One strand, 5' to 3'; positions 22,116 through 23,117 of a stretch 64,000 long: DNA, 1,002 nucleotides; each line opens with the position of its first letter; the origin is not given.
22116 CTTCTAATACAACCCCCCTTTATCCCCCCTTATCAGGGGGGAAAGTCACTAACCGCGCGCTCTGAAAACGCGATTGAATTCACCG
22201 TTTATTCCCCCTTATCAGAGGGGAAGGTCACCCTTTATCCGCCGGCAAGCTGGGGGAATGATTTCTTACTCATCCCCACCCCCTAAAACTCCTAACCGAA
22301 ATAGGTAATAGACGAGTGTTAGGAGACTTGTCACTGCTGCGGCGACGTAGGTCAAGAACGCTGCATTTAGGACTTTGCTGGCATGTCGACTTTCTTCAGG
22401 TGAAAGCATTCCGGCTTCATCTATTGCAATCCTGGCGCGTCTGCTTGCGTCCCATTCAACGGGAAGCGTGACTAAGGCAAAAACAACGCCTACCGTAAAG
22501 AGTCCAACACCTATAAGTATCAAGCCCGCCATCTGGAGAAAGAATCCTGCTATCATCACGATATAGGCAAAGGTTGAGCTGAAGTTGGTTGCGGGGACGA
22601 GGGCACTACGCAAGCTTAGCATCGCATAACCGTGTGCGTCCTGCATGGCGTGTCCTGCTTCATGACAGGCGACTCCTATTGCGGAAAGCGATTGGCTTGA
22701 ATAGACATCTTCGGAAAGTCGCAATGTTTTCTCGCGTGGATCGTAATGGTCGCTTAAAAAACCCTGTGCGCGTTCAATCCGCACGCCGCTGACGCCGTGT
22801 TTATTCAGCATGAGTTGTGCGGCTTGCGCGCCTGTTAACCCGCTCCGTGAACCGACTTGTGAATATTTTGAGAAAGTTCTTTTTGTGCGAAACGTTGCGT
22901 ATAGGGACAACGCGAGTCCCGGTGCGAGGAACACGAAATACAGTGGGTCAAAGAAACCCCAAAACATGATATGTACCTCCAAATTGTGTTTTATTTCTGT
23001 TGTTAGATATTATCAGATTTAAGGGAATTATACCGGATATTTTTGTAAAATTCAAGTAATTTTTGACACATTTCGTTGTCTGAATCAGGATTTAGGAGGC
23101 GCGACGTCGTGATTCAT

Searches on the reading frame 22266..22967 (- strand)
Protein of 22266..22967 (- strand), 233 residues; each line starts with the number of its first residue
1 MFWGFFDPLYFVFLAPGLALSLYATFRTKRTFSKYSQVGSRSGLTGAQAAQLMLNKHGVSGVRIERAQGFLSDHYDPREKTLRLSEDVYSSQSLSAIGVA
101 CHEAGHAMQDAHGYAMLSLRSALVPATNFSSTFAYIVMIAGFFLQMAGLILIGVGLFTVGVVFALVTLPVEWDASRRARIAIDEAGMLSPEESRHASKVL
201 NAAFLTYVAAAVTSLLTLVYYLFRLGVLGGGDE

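Call 12: search_protein_families(library=pfam, proteins=[window:22269-22967:-], max_evalue=0.01)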
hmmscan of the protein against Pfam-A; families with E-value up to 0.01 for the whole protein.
window:22269-22967:- (233 aa): 1 family
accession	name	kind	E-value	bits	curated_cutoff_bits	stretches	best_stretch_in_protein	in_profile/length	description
PF04298.18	Zn_peptidase_2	-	3e-83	279.1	27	1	10-223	1-215/218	Putative neutral zinc metallopeptidase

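Call 13: find_encoding_contigs(protein=window:22266-22967:-, flank=10000, max_places=10)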
Protein window:22266-22967:- (233 aa): 11 contigs read that carry it; 10 places shown.
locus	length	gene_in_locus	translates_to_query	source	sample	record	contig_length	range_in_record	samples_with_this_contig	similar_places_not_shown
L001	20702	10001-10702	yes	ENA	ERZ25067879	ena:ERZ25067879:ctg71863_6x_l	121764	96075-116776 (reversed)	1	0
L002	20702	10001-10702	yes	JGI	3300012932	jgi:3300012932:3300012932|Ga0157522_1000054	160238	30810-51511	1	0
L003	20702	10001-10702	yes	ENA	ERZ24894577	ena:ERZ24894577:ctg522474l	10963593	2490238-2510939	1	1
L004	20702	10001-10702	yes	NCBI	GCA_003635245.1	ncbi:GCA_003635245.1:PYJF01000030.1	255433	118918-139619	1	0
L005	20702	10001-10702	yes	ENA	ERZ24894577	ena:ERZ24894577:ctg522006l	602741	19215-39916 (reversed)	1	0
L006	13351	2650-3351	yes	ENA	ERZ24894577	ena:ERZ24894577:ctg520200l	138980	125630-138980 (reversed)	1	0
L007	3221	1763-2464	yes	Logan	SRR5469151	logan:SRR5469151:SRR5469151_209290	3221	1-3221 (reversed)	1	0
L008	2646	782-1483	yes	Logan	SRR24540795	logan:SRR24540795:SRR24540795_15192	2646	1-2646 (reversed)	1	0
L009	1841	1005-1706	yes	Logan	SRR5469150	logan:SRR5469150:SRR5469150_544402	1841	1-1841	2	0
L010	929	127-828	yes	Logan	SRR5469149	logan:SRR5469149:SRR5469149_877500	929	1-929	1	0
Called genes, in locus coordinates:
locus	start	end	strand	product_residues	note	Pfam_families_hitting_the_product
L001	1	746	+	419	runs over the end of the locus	PF02985:HEAT (faint), PF13646:HEAT_2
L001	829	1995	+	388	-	PF13378:MR_MLE_C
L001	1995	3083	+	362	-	PF02540:NAD_synthase (faint), PF03054:tRNA_Me_trans, PF20259:tRNA_Me_trans_M, PF20258:tRNA_Me_trans_C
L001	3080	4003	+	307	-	PF01745:IPT, PF13671:AAA_33 (faint), PF01715:IPPT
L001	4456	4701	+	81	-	-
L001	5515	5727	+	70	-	-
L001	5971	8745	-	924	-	PF22557:DuOB, PF00270:DEAD, PF04851:ResIII (weak), PF00271:Helicase_C, PF16124:RecQ_Zn_bind, PF09382:RQC, PF00570:HRDC, PF00570:HRDC, +1 more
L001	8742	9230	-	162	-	PF04343:DUF488, PF22751:DUF488-N3a (weak)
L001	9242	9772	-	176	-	PF04343:DUF488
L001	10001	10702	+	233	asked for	PF04298:Zn_peptidase_2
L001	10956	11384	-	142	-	PF00903:Glyoxalase, PF13669:Glyoxalase_4 (faint)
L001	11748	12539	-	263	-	PF05721:PhyH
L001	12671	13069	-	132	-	PF02036:SCP2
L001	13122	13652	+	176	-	PF02870:Methyltransf_1N (weak), PF01035:DNA_binding_1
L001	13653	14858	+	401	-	PF01053:Cys_Met_Meta_PP, PF00155:Aminotran_1_2, PF01041:DegT_DnrJ_EryC1 (weak)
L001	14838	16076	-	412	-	PF13432:TPR_16 (weak), PF13424:TPR_12, PF13432:TPR_16, PF14559:TPR_19 (weak), PF00515:TPR_1, PF07719:TPR_2, PF13174:TPR_6 (weak), PF13432:TPR_16, +11 more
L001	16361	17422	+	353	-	PF00497:SBP_bac_3, PF09084:NMT1 (faint)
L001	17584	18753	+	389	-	PF00528:BPD_transp_1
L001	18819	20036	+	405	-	PF00528:BPD_transp_1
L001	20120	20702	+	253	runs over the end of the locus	PF02463:SMC_N (weak), PF00005:ABC_tran, PF13304:AAA_21 (weak)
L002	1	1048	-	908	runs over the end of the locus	PF00246:Peptidase_M14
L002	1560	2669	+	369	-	PF13646:HEAT_2 (weak), PF02985:HEAT (faint), PF13646:HEAT_2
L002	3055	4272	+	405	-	PF13646:HEAT_2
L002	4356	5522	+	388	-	PF13378:MR_MLE_C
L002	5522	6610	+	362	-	PF03054:tRNA_Me_trans, PF06508:QueC (faint), PF20259:tRNA_Me_trans_M, PF20258:tRNA_Me_trans_C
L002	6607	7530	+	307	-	PF01745:IPT, PF13671:AAA_33 (weak), PF01715:IPPT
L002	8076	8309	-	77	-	-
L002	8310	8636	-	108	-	-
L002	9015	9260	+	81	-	-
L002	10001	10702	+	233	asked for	PF04298:Zn_peptidase_2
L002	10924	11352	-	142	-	PF00903:Glyoxalase, PF13669:Glyoxalase_4 (faint)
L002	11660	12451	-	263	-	PF05721:PhyH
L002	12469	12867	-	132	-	PF02036:SCP2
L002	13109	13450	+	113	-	PF01035:DNA_binding_1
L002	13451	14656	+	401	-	PF01053:Cys_Met_Meta_PP, PF00155:Aminotran_1_2, PF01041:DegT_DnrJ_EryC1 (weak)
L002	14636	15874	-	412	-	PF13432:TPR_16 (weak), PF13424:TPR_12 (weak), PF13432:TPR_16, PF00515:TPR_1, PF07719:TPR_2, PF13174:TPR_6 (weak), PF13432:TPR_16, PF13424:TPR_12 (weak), +12 more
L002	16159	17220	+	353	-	PF00497:SBP_bac_3, PF09084:NMT1 (faint)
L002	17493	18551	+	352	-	PF00528:BPD_transp_1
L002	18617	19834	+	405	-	PF00528:BPD_transp_1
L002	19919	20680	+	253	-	PF02463:SMC_N (weak), PF00005:ABC_tran, PF13304:AAA_21 (weak)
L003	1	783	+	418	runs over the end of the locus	PF13646:HEAT_2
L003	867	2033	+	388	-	PF13378:MR_MLE_C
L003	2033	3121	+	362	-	PF02540:NAD_synthase (faint), PF03054:tRNA_Me_trans, PF20259:tRNA_Me_trans_M, PF20258:tRNA_Me_trans_C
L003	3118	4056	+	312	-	PF01745:IPT, PF13238:AAA_18 (faint), PF13671:AAA_33 (weak), PF01715:IPPT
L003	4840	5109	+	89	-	-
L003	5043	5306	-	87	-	-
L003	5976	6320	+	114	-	-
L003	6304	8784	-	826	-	PF22557:DuOB, PF00270:DEAD, PF04851:ResIII, PF00271:Helicase_C, PF16124:RecQ_Zn_bind, PF09382:RQC, PF00570:HRDC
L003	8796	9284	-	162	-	PF04343:DUF488, PF22751:DUF488-N3a (weak)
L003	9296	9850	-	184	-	PF04343:DUF488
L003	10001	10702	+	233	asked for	PF04298:Zn_peptidase_2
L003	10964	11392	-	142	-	PF00903:Glyoxalase, PF13669:Glyoxalase_4 (faint)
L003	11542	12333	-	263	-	PF05721:PhyH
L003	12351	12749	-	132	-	PF02036:SCP2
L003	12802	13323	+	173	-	PF02870:Methyltransf_1N, PF01035:DNA_binding_1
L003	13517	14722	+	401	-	PF01053:Cys_Met_Meta_PP, PF00155:Aminotran_1_2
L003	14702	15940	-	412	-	PF13432:TPR_16 (weak), PF13424:TPR_12 (weak), PF13432:TPR_16, PF00515:TPR_1, PF07719:TPR_2, PF13174:TPR_6 (weak), PF13424:TPR_12 (weak), PF13432:TPR_16, +11 more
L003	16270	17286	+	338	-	PF00497:SBP_bac_3, PF09084:NMT1 (faint)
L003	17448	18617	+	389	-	PF00528:BPD_transp_1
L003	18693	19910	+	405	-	PF00528:BPD_transp_1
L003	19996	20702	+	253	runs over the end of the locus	PF02463:SMC_N (weak), PF00005:ABC_tran, PF13304:AAA_21 (weak)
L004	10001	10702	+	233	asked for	PF04298:Zn_peptidase_2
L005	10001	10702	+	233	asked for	PF04298:Zn_peptidase_2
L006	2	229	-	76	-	?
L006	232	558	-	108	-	-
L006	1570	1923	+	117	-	-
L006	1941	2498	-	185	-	PF04343:DUF488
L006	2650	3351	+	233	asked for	PF04298:Zn_peptidase_2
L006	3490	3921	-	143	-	PF00903:Glyoxalase, PF13669:Glyoxalase_4 (faint)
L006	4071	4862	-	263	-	PF05721:PhyH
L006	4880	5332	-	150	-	PF02036:SCP2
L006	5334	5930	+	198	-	PF02870:Methyltransf_1N (weak), PF01035:DNA_binding_1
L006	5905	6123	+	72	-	-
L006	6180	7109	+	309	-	PF01053:Cys_Met_Meta_PP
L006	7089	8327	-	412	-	PF13424:TPR_12, PF13371:TPR_9 (weak), PF13414:TPR_11 (weak), PF13432:TPR_16, PF14559:TPR_19 (weak), PF00515:TPR_1, PF07719:TPR_2, PF13432:TPR_16, +10 more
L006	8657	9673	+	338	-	PF00497:SBP_bac_3, PF09084:NMT1 (faint)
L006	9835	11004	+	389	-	PF00528:BPD_transp_1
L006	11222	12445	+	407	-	PF00528:BPD_transp_1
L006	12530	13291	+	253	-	PF02463:SMC_N (weak), PF00005:ABC_tran, PF13304:AAA_21 (weak)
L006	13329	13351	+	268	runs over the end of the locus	PF00106:adh_short, PF08659:KR, PF13561:adh_short_C2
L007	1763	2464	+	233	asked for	PF04298:Zn_peptidase_2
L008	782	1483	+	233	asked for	PF04298:Zn_peptidase_2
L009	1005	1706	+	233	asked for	PF04298:Zn_peptidase_2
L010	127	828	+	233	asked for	PF04298:Zn_peptidase_2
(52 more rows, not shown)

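Call 58: search_protein_families(library=pfam, proteins=[L002:8079-8309:-, L002:8313-8636:-, L001:5515-5724:+, L003:5976-6317:+, L006:1570-1920:+], max_evalue=0.1)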
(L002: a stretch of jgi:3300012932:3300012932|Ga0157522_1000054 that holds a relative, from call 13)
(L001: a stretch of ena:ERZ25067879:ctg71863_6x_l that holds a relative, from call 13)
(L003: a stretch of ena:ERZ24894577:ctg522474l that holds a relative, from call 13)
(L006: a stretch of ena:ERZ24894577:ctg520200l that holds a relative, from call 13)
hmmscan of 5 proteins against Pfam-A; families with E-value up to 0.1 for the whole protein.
L002:8079-8309:- (77 aa): 0 families

L002:8313-8636:- (108 aa): 3 families
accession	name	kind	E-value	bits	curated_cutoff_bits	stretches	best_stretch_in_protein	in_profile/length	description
PF05837.17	CENP-H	-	0.0067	16.7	29.9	1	4-61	90-146/202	Centromere protein H (CENP-H)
PF15387.11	DUF4611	-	0.027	15.1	32.1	1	9-60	25-79/96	Domain of unknown function (DUF4611)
PF11445.13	DUF2894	-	0.082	13.9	25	1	5-94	20-96/185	Protein of unknown function (DUF2894)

L001:5515-5724:+ (70 aa): 1 family
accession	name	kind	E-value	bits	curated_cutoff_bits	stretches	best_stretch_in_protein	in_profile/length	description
PF15811.11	SVIP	-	0.051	14.2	27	1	31-65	10-34/66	Small VCP/p97-interacting protein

L003:5976-6317:+ (114 aa): 0 families

L006:1570-1920:+ (117 aa): 1 family
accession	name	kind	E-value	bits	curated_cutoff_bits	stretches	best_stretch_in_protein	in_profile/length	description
PF19739.5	DUF6228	-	0.008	16.8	28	1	36-110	50-127/132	Family of unknown function (DUF6228)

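Call 64: find_homologous_proteins(query=window:22269-22967:-, max_evalue=1e-40)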
Query window:22269-22967:- (233 aa): 7983 proteins with E <= 1e-40 among 8000 candidates; the best 120 are listed.
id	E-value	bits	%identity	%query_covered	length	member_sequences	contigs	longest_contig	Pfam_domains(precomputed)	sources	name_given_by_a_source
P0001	2.4e-145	500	99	100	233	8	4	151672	PF04298.19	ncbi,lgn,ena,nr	ncbi:MAG: zinc metallopeptidase [Candidatus Poribacteria bacterium]|nr:zinc metallopeptidase [Candid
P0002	3.3e-143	493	98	100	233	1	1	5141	PF04298.19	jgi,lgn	-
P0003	1.6e-140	484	96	100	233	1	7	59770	PF04298.19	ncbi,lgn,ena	-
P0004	2.9e-140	483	95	100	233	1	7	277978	PF04298.19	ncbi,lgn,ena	-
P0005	4.0e-140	483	95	100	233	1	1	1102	PF04298.19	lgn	-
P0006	4.0e-140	483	95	100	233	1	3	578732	PF04298.19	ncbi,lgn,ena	-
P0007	4.7e-140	483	94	100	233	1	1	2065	PF04298.19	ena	-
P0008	5.3e-140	482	95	100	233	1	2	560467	PF04298.19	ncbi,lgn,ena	-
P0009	5.9e-140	482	95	100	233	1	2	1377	PF04298.19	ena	-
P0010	9.8e-140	482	95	100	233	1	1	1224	PF04298.19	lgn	-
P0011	1.1e-139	481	95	100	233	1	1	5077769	PF04298.19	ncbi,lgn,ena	-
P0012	1.4e-139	481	95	100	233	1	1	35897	PF04298.19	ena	-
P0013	3.1e-139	480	94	100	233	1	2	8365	PF04298.19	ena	-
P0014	3.4e-139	480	95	100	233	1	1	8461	PF04298.19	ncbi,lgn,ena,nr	ncbi:MAG: zinc metallopeptidase [Candidatus Poribacteria bacterium]|nr:zinc metallopeptidase [Candid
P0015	3.7e-139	480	94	100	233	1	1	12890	PF04298.19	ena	-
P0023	8.3e-134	462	90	100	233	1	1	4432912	PF04298.19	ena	-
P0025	1.2e-131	455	88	100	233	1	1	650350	PF04298.19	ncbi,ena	-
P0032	6.6e-125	433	85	100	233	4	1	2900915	PF04298.19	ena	-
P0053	5.2e-122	424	83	100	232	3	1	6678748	PF04298.19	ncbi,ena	-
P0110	9.3e-117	406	79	100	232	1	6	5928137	PF04298.19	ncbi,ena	-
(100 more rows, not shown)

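Call 65: find_encoding_contigs(protein=P0011, flank=6000, max_places=1)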
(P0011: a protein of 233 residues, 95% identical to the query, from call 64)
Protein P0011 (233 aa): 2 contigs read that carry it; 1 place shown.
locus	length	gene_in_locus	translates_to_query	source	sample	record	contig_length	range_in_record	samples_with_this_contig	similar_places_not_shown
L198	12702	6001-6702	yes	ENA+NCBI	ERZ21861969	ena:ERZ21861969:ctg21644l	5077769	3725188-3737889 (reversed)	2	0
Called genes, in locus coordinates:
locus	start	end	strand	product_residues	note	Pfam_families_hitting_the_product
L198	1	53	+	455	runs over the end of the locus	-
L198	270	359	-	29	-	-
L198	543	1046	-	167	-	-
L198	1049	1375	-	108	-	-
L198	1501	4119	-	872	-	PF22557:DuOB, PF00270:DEAD, PF04851:ResIII (faint), PF00271:Helicase_C, PF16124:RecQ_Zn_bind, PF09382:RQC, PF00570:HRDC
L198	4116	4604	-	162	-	PF04343:DUF488, PF22751:DUF488-N3a (weak)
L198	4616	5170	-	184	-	PF04343:DUF488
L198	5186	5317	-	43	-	-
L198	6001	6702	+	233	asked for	PF04298:Zn_peptidase_2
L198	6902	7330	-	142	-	PF00903:Glyoxalase, PF13669:Glyoxalase_4 (faint)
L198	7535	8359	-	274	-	PF05721:PhyH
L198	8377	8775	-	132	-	PF02036:SCP2 (weak)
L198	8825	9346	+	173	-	PF02870:Methyltransf_1N (weak), PF01035:DNA_binding_1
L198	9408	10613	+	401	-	PF01053:Cys_Met_Meta_PP, PF00155:Aminotran_1_2, PF01041:DegT_DnrJ_EryC1 (weak)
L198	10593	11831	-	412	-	PF21545:T7SS_EccA1_N (weak), PF13432:TPR_16 (weak), PF13424:TPR_12, PF13432:TPR_16, PF00515:TPR_1 (weak), PF07719:TPR_2, PF13174:TPR_6 (weak), PF13432:TPR_16, +9 more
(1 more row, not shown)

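Call 66: find_encoding_contigs(protein=P0023, flank=6000, max_places=1)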
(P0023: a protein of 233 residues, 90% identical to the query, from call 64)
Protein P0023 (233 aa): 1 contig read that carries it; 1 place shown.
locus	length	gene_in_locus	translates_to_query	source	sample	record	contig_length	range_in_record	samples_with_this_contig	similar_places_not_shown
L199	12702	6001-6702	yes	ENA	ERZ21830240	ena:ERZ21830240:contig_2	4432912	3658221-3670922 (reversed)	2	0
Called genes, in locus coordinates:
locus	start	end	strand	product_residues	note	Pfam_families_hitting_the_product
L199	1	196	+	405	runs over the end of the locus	PF04326:SLFN_AlbA_2, PF13749:HATPase_c_4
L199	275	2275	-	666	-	PF00270:DEAD, PF04851:ResIII (weak), PF00271:Helicase_C, PF16124:RecQ_Zn_bind, PF09382:RQC, PF00570:HRDC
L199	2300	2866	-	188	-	PF04343:DUF488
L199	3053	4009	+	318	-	-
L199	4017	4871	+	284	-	-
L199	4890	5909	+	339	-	-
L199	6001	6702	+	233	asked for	PF04298:Zn_peptidase_2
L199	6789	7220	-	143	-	PF00903:Glyoxalase, PF13669:Glyoxalase_4 (faint)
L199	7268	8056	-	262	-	PF05721:PhyH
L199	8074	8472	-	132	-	PF02036:SCP2 (weak)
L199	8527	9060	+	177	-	PF01035:DNA_binding_1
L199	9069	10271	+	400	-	PF01053:Cys_Met_Meta_PP, PF00155:Aminotran_1_2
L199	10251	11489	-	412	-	PF09976:TPR_21 (faint), PF13525:YfiO (weak), PF13432:TPR_16 (weak), PF13174:TPR_6 (weak), PF13424:TPR_12 (weak), PF07719:TPR_2, PF13424:TPR_12 (weak), PF13432:TPR_16, +9 more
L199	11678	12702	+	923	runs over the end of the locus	PF02837:Glyco_hydro_2_N, PF22666:Glyco_hydro_2_N2, PF00703:Glyco_hydro_2, PF02836:Glyco_hydro_2_C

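Call 67: find_encoding_contigs(protein=P0025, flank=6000, max_places=1)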
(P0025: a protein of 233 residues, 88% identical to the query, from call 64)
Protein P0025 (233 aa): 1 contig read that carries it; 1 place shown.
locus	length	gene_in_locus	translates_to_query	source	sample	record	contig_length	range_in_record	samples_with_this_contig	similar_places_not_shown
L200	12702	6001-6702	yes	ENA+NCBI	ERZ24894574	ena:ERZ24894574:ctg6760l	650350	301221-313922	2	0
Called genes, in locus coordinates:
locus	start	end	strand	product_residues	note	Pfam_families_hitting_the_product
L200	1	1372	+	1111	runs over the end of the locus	PF13091:PLDc_2, PF00176:SNF2-rel_dom, PF00270:DEAD (faint), PF04851:ResIII, PF20720:nSTAND3 (faint), PF00271:Helicase_C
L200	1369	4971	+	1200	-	PF07669:Eco57I, PF02384:N6_Mtase (weak), PF12950:TaqI_C (faint)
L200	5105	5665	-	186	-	PF04343:DUF488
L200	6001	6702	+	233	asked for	PF04298:Zn_peptidase_2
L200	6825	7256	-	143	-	PF00903:Glyoxalase, PF13669:Glyoxalase_4 (faint), PF18029:Glyoxalase_6 (faint)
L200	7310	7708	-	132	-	PF02036:SCP2 (weak)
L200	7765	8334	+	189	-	PF02870:Methyltransf_1N, PF01035:DNA_binding_1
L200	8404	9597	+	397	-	PF01053:Cys_Met_Meta_PP, PF00155:Aminotran_1_2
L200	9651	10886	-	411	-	PF13432:TPR_16 (weak), PF00515:TPR_1 (weak), PF07719:TPR_2 (weak), PF13424:TPR_12, PF13432:TPR_16, PF00515:TPR_1, PF07719:TPR_2, PF13432:TPR_16, +15 more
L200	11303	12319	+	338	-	PF00497:SBP_bac_3, PF09084:NMT1 (faint)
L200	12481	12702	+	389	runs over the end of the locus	PF00528:BPD_transp_1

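Call 68: find_encoding_contigs(protein=P0032, flank=6000, max_places=1)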
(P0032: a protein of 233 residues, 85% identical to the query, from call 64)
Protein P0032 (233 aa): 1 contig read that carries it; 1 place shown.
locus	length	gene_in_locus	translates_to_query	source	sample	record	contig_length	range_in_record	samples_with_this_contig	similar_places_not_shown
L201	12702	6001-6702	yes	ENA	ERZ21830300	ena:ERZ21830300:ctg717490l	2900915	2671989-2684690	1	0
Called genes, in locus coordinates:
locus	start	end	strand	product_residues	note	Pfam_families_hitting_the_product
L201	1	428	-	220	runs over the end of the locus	-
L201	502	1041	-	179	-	-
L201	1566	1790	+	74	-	-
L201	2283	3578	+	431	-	-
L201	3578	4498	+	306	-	PF05036:SPOR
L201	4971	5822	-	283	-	PF04909:Amidohydro_2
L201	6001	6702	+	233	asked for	PF04298:Zn_peptidase_2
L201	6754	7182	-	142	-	PF00903:Glyoxalase, PF13669:Glyoxalase_4 (faint), PF18029:Glyoxalase_6 (faint)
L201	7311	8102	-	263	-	PF05721:PhyH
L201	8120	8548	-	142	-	PF02036:SCP2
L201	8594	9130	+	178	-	PF02870:Methyltransf_1N, PF01035:DNA_binding_1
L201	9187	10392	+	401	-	PF01053:Cys_Met_Meta_PP, PF00155:Aminotran_1_2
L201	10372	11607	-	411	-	PF09976:TPR_21 (faint), PF13525:YfiO (faint), PF00515:TPR_1 (faint), PF13174:TPR_6 (faint), PF13181:TPR_8 (faint), PF13424:TPR_12 (weak), PF07719:TPR_2 (weak), PF13432:TPR_16 (weak), +4 more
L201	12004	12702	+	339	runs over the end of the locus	PF00497:SBP_bac_3, PF09084:NMT1 (faint)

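Call 69: find_encoding_contigs(protein=P0053, flank=6000, max_places=1)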
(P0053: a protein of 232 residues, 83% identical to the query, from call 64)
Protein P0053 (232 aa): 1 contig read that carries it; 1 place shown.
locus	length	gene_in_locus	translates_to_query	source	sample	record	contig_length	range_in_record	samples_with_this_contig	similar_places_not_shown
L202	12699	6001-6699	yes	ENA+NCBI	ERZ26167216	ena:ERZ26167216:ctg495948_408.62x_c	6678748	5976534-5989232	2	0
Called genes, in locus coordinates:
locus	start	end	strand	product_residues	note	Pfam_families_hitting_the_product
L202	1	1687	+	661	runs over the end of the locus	PF05036:SPOR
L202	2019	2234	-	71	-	-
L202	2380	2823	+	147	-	PF13613:HTH_Tnp_4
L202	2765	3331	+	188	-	PF01609:DDE_Tnp_1, PF13359:DDE_Tnp_4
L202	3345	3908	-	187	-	-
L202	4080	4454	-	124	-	PF02452:PemK_toxin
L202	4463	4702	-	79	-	-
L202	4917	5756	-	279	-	PF04909:Amidohydro_2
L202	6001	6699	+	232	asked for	PF04298:Zn_peptidase_2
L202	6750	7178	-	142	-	PF00903:Glyoxalase, PF13669:Glyoxalase_4 (weak), PF18029:Glyoxalase_6 (weak)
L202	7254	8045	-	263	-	PF05721:PhyH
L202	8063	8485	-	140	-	PF02036:SCP2 (weak)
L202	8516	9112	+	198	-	PF02870:Methyltransf_1N (weak), PF01035:DNA_binding_1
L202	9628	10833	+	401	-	PF01053:Cys_Met_Meta_PP, PF00155:Aminotran_1_2, PF01041:DegT_DnrJ_EryC1 (faint)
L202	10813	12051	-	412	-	PF09976:TPR_21 (faint), PF13512:TPR_18 (faint), PF13525:YfiO (weak), PF13424:TPR_12 (weak), PF14559:TPR_19 (weak), PF00515:TPR_1 (weak), PF07719:TPR_2 (weak), PF13432:TPR_16 (weak), +7 more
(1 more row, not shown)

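Call 70: find_encoding_contigs(protein=P0110, flank=6000, max_places=1)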
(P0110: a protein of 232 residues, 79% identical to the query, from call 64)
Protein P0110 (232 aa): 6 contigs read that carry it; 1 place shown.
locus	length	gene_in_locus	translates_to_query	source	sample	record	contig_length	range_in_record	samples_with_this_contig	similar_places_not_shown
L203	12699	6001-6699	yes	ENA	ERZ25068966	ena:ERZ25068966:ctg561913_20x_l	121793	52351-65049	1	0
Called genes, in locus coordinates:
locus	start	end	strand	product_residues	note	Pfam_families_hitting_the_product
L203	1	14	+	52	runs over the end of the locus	-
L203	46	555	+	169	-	PF00702:Hydrolase, PF13419:HAD_2, PF13242:Hydrolase_like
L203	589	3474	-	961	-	-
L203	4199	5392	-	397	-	PF02746:MR_MLE_N, PF13378:MR_MLE_C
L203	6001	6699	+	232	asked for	PF04298:Zn_peptidase_2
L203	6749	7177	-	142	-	PF00903:Glyoxalase, PF13669:Glyoxalase_4 (faint), PF18029:Glyoxalase_6 (weak)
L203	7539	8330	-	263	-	PF05721:PhyH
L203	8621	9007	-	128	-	PF02036:SCP2 (weak)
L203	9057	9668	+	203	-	PF02870:Methyltransf_1N, PF01035:DNA_binding_1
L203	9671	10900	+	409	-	PF01053:Cys_Met_Meta_PP, PF00155:Aminotran_1_2, PF06838:Met_gamma_lyase (weak), PF01041:DegT_DnrJ_EryC1, PF01212:Beta_elim_lyase (weak)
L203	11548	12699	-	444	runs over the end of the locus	PF09976:TPR_21 (faint), PF12895:ANAPC3 (faint), PF13181:TPR_8 (faint), PF13525:YfiO (weak), PF13432:TPR_16 (weak), PF00515:TPR_1 (weak), PF07719:TPR_2 (weak), PF13174:TPR_6 (weak), +7 more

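Call 74: search_protein_families(library=padloc, proteins=[L001:9245-9772:-, L001:8745-9230:-, L001:5974-8745:-, L001:5515-5724:+, L002:8079-8309:-, L002:8313-8636:-], max_evalue=0.001)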
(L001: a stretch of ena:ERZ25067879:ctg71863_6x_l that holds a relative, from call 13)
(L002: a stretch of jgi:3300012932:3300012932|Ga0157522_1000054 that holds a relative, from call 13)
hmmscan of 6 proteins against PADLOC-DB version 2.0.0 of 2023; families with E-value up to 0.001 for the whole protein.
L001:9245-9772:- (176 aa): 4 families
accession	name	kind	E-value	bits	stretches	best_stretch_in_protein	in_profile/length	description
PDLC04657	PDC-M45B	-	5.9e-52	174.2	1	9-172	13-174/204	-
PDLC04505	PDC-M19A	-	6.8e-17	59.8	1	7-133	156-285/294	-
PDLC04504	PDC-M19A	-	4.8e-08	30.6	1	7-128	96-220/234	-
PDLC04658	PDC-M45C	-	1.9e-05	22.5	0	92-130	96-132/145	-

L001:8745-9230:- (162 aa): 4 families
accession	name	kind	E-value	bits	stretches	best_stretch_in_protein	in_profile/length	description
PDLC04505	PDC-M19A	-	1.3e-14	52.4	1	4-157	150-289/294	-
PDLC04658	PDC-M45C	-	1.1e-10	39.5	1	4-153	2-136/145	-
PDLC04657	PDC-M45B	-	2.8e-10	38.1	2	3-70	4-70/204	-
PDLC04504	PDC-M19A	-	2.4e-05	21.8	1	5-151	91-223/234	-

L001:5974-8745:- (924 aa): 37 families (the best 25 are shown)
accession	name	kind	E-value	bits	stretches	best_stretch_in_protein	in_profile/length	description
PDLC02861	DpdF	-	3.6e-223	740.3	2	231-822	14-610/611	DpdF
PDLC02864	DpdF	-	1.8e-201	669.1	2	231-817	8-609/610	DpdF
PDLC02870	DpdF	-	4.9e-135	449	2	236-577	4-346/534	DpdF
PDLC03928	PsyrT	-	1.1e-104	349.1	1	234-581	9-366/689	-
PDLC02865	DpdF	-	4.4e-93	310.8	2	226-575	740-1095/1499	DpdF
PDLC02859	DpdF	-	1.6e-58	196.5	1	239-552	94-417/545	DpdF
PDLC02863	DpdF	-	7.8e-54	181.3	3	410-579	3-173/488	DpdF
PDLC01089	C3a193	-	1.1e-50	171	1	261-553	268-585/983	poss. alt. Cas3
PDLC02868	DpdF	-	4.2e-49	165.1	2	237-417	330-518/1078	DpdF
PDLC02855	DpdF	-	7e-46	154.9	1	263-566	160-485/825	DpdF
PDLC02872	DpdF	-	4.1e-43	146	1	169-575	90-520/859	DpdF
PDLC02857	DpdF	-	2.1e-35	120.1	2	502-569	480-547/911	DpdF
PDLC02867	DpdF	-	4.2e-33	112.7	1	260-580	154-498/855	DpdF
PDLC02862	DpdF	-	2.2e-28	96.6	1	260-566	135-469/811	DpdF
PDLC02860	DpdF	-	8.2e-25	85.4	1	359-553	10-212/547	DpdF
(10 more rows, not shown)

L001:5515-5724:+ (70 aa): 0 families

L002:8079-8309:- (77 aa): 0 families

L002:8313-8636:- (108 aa): 0 families
